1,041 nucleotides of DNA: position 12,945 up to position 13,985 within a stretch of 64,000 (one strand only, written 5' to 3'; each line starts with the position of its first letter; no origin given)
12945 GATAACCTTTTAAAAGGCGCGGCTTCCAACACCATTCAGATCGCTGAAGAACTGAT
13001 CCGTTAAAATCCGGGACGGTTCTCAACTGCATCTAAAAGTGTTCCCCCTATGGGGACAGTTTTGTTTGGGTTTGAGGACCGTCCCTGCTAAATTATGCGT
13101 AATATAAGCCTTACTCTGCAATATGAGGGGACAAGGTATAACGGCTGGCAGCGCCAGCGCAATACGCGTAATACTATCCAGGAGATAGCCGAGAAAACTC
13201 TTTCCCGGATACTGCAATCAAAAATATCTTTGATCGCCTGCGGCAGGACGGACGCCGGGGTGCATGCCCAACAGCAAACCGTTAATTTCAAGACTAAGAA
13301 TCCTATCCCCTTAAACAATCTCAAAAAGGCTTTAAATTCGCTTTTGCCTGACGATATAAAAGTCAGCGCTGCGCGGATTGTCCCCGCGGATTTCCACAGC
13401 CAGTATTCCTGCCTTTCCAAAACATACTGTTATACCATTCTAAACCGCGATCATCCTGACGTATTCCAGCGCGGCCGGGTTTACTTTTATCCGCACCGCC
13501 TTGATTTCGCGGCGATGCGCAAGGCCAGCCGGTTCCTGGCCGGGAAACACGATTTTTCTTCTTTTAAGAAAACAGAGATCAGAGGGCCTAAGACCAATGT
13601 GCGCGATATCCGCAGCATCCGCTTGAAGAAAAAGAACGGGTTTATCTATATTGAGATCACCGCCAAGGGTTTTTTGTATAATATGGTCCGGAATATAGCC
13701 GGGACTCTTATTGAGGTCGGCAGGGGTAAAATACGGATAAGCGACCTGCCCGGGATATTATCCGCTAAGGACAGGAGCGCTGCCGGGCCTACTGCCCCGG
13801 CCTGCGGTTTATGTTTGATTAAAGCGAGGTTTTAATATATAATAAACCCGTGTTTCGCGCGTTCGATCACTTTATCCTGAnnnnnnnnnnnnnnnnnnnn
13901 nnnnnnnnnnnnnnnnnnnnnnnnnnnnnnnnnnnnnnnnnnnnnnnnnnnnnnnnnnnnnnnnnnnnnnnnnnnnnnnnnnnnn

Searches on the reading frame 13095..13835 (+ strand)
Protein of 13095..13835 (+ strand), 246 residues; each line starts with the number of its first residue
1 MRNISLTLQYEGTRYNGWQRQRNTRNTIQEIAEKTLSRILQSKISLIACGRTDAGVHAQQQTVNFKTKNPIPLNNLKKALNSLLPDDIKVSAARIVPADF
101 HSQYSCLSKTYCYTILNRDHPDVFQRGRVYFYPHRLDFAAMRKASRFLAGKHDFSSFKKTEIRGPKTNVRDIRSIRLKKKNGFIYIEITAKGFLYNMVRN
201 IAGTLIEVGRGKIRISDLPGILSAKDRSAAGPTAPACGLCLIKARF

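Call 15: find_encoding_contigs(protein=window:13095-13835:+, flank=10000, max_places=6)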
Protein window:13095-13835:+ (246 aa): 6 contigs read that carry it; 5 places shown.
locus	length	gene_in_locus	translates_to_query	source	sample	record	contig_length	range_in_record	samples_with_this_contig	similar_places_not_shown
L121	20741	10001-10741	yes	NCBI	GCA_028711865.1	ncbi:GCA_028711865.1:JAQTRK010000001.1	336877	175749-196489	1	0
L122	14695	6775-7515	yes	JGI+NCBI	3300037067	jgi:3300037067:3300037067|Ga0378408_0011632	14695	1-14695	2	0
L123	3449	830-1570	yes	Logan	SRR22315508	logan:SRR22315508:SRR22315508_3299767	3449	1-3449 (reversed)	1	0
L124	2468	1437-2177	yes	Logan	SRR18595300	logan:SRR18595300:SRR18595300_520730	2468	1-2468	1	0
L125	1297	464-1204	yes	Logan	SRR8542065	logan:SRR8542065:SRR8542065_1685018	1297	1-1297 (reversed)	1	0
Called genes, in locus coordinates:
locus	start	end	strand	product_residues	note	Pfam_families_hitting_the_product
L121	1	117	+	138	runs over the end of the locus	PF02620:YceD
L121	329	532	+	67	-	PF01783:Ribosomal_L32p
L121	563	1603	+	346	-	PF02504:FA_synthesis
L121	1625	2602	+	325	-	PF00108:Thiolase_N, PF08545:ACP_syn_III, PF08541:ACP_syn_III_C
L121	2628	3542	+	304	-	PF00698:Acyl_transf_1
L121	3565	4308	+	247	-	PF00106:adh_short, PF08659:KR, PF01073:3Beta_HSD (weak), PF13561:adh_short_C2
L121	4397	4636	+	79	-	PF00550:PP-binding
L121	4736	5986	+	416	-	PF00109:ketoacyl-synt, PF00108:Thiolase_N (weak), PF02801:Ketoacyl-synt_C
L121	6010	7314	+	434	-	PF00330:Aconitase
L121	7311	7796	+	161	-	PF00694:Aconitase_C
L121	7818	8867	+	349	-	PF00180:Iso_dh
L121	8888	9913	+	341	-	PF01118:Semialdhyde_dh, PF02774:Semialdhyde_dhC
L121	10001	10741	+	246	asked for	PF01416:PseudoU_synth_1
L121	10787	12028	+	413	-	PF00483:NTP_transferase, PF24894:Hexapep_GlmU, PF25084:LbH_EIF2B, PF25087:GMPPB_C (weak), PF25247:LbH_GLGC (weak)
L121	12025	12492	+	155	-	PF00583:Acetyltransf_1, PF13673:Acetyltransf_10, PF13508:Acetyltransf_7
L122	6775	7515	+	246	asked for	PF01416:PseudoU_synth_1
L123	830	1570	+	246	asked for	PF01416:PseudoU_synth_1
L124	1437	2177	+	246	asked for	PF01416:PseudoU_synth_1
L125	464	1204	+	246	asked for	PF01416:PseudoU_synth_1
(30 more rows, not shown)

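Call 74: find_homologous_proteins(query=window:13095-13832:+, max_evalue=1e-50)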
Query window:13095-13832:+ (246 aa): 2577 proteins with E <= 1e-50 among 8000 candidates; the best 120 are listed.
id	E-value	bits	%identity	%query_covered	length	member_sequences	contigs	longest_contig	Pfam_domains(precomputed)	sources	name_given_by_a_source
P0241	3.3e-161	552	100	100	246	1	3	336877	PF01416.26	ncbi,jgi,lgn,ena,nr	ncbi:MAG: tRNA pseudouridine(38-40) synthase TruA [Candidatus Omnitrophica bacterium]|jgi:tRNA pseud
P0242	1.6e-136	472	85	100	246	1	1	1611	PF01416.26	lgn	-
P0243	3.4e-136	470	84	100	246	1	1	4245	PF01416.26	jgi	jgi:tRNA pseudouridine38-40 synthase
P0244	2.3e-135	468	83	100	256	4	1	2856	PF01416.26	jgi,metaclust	metaclust:\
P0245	1.3e-125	436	80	100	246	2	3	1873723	PF01416.26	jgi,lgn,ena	-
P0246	6.0e-92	326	61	100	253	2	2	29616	PF01416.26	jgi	jgi:tRNA pseudouridine38-40 synthase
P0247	7.7e-91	322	62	100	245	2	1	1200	PF01416.26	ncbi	-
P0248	5.5e-90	319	60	100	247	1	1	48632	PF01416.26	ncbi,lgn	-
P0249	1.2e-88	315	60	100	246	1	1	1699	PF01416.26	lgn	-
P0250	2.3e-88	314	59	100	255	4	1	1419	PF01416.26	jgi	jgi:tRNA pseudouridine38-40 synthase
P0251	3.7e-88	313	58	100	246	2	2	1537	PF01416.26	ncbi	-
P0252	5.0e-88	313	60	99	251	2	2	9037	PF01416.26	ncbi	-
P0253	2.2e-87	311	59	100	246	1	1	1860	PF01416.26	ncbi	-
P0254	2.4e-87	311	58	100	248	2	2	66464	PF01416.26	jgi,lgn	jgi:tRNA pseudouridine38-40 synthase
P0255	4.6e-87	310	57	100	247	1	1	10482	PF01416.26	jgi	jgi:tRNA pseudouridine38-40 synthase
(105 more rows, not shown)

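Call 75: find_encoding_contigs(protein=P0245, flank=10000, max_places=1)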
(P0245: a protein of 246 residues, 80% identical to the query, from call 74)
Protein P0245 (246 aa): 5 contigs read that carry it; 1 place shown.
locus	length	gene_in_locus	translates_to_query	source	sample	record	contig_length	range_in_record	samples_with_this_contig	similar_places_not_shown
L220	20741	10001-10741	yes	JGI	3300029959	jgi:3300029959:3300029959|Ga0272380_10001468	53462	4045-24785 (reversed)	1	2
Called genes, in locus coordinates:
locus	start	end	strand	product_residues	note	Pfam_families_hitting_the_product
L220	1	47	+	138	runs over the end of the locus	PF02620:YceD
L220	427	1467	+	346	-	PF02504:FA_synthesis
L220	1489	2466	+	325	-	PF00108:Thiolase_N, PF08545:ACP_syn_III, PF08541:ACP_syn_III_C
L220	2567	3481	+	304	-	PF00698:Acyl_transf_1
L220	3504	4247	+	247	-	PF00106:adh_short, PF08659:KR, PF13561:adh_short_C2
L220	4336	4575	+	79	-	PF00550:PP-binding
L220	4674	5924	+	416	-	PF00109:ketoacyl-synt, PF00108:Thiolase_N (weak), PF02801:Ketoacyl-synt_C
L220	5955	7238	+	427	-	PF00330:Aconitase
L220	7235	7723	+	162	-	PF00694:Aconitase_C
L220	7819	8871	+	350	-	PF00180:Iso_dh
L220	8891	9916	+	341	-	PF01118:Semialdhyde_dh, PF02774:Semialdhyde_dhC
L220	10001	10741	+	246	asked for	PF01416:PseudoU_synth_1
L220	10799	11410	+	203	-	PF01914:MarC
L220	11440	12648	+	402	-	PF00483:NTP_transferase, PF24894:Hexapep_GlmU, PF25084:LbH_EIF2B, PF25087:GMPPB_C (weak), PF25247:LbH_GLGC (weak)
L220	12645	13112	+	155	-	PF13673:Acetyltransf_10, PF00583:Acetyltransf_1, PF13508:Acetyltransf_7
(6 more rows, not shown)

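Call 76: find_encoding_contigs(protein=P0243, flank=10000, max_places=1)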
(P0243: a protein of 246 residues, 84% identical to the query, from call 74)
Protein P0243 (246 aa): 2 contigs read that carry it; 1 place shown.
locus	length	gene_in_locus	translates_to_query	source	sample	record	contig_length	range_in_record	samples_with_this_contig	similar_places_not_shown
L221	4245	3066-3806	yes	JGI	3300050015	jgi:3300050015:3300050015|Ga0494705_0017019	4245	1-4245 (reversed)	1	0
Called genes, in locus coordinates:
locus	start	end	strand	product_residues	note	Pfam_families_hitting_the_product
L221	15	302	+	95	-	PF00330:Aconitase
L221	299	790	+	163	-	PF00694:Aconitase_C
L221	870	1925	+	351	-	PF00180:Iso_dh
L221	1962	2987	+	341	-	PF01118:Semialdhyde_dh, PF02774:Semialdhyde_dhC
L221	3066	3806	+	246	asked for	PF01416:PseudoU_synth_1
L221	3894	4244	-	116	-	?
